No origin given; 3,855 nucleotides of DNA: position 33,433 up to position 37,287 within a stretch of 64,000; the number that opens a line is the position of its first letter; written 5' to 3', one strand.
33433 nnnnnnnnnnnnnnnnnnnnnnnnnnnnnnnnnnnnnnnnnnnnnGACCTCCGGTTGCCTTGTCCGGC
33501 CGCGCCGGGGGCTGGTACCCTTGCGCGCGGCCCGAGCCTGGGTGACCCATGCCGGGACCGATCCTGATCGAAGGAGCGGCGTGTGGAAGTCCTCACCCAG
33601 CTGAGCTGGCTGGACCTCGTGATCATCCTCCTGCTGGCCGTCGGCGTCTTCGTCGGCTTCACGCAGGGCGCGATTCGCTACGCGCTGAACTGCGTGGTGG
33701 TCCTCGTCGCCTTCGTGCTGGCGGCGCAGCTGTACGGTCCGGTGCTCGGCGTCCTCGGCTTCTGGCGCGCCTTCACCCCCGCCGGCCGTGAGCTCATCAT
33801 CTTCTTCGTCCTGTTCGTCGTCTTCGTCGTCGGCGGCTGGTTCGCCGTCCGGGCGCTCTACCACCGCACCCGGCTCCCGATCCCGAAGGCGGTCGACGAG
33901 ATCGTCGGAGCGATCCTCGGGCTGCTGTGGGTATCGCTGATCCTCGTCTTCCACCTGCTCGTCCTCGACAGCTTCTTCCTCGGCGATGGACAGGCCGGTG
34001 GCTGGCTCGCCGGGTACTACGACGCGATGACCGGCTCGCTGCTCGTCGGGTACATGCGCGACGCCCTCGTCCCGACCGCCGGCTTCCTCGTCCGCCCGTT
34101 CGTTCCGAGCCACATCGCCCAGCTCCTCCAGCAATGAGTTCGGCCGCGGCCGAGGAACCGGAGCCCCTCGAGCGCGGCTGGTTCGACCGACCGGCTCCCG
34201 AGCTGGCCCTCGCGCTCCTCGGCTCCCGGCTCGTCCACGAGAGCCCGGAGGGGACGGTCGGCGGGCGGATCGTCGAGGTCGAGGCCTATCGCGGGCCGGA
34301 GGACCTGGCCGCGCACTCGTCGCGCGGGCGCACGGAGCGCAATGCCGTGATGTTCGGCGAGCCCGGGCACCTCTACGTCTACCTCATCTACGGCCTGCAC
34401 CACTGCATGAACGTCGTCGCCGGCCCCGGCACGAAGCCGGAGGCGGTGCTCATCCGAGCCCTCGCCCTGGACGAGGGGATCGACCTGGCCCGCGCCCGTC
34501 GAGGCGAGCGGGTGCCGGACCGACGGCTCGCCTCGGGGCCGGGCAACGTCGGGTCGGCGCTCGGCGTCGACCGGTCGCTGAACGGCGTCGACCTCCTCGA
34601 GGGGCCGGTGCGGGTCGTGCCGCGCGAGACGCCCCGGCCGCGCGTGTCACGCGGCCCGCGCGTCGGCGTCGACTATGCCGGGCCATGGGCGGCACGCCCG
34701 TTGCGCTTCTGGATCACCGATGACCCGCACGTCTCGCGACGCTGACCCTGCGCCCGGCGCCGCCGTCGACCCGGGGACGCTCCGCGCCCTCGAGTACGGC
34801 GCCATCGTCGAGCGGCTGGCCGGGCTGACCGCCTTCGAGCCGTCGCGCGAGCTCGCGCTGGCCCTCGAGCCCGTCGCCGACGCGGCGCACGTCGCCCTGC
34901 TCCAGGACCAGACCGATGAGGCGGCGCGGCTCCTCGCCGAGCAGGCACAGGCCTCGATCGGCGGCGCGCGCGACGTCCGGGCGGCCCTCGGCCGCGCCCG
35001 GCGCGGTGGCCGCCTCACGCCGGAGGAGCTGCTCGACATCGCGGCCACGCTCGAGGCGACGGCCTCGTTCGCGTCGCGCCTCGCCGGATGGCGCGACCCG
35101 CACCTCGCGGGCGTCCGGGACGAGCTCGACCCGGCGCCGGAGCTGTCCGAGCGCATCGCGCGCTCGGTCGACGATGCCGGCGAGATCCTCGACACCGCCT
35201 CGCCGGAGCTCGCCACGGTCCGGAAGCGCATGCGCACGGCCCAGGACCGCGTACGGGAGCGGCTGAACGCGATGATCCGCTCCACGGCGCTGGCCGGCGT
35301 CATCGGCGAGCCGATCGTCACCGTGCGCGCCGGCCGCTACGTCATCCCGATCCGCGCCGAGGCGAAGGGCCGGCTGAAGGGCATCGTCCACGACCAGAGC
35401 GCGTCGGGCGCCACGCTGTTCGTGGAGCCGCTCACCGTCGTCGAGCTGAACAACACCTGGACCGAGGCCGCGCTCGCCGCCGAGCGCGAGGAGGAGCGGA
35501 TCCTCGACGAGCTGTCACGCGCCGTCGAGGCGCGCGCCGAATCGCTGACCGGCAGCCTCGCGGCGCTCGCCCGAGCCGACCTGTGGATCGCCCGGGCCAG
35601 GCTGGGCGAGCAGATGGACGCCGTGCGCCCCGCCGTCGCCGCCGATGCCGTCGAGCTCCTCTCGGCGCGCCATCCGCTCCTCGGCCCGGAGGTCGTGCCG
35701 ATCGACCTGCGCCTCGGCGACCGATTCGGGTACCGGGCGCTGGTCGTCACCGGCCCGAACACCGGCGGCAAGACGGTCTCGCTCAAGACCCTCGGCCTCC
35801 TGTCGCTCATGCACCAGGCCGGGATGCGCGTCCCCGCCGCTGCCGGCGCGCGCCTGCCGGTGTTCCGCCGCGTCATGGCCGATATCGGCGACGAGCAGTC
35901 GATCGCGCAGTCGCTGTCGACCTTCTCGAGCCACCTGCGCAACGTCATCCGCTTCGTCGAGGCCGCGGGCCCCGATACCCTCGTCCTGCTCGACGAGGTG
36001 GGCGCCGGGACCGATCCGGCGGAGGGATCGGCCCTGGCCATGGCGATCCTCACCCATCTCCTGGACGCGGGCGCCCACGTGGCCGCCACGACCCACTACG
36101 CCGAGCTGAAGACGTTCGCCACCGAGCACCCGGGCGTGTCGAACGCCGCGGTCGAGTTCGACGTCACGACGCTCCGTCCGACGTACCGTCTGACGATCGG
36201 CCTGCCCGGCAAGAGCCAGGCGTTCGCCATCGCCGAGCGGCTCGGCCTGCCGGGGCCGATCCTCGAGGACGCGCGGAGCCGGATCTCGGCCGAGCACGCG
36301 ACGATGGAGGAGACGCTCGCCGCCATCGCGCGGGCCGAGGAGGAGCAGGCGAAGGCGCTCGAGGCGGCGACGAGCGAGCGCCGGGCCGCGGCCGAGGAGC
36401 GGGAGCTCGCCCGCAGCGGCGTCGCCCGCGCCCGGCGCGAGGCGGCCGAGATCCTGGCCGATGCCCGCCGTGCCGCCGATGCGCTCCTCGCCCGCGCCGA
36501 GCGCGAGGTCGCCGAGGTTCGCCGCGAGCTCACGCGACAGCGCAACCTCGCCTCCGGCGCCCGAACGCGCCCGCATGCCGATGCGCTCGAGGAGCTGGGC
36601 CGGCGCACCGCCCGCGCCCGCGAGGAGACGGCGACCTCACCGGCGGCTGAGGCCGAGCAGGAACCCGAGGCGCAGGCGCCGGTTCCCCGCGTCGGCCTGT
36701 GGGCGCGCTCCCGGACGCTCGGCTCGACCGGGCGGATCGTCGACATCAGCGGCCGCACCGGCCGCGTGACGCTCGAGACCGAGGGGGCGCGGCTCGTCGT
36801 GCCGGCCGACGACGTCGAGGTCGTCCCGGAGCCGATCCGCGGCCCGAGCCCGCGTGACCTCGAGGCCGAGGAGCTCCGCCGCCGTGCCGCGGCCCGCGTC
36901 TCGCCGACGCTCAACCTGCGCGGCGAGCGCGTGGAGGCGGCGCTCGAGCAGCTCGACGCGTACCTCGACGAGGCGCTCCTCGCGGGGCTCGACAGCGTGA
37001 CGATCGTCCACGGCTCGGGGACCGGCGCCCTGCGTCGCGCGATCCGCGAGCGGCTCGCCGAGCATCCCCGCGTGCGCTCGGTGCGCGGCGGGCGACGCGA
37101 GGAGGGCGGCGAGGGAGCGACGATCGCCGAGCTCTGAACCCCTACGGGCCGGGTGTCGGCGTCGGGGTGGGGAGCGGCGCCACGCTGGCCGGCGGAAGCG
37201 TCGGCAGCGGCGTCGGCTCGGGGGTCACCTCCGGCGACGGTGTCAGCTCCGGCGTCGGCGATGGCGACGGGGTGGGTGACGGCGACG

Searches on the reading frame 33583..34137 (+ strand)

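Call 72: search_protein_families(library=pfam, proteins=[window:33583-34137:+], max_evalue=0.0001)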
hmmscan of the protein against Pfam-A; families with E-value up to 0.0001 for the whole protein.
window:33583-34137:+ (184 aa): 1 family
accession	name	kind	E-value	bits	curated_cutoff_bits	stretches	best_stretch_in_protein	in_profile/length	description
PF02674.22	Colicin_V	-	3.6e-14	53.4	29.3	1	10-158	1-139/144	Colicin V production protein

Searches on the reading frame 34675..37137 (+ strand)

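Call 72: search_protein_families(library=pfam, proteins=[window:34675-37137:+], max_evalue=0.0001)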
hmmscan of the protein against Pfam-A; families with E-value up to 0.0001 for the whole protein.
window:34675-37137:+ (820 aa): 2 families
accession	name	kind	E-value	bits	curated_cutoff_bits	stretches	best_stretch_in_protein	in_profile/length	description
PF00488.27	MutS_V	-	3e-32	112.6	30.2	1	357-536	2-183/188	MutS domain V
PF01713.27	Smr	-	6.9e-23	81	25.7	1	746-820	1-76/77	Smr domain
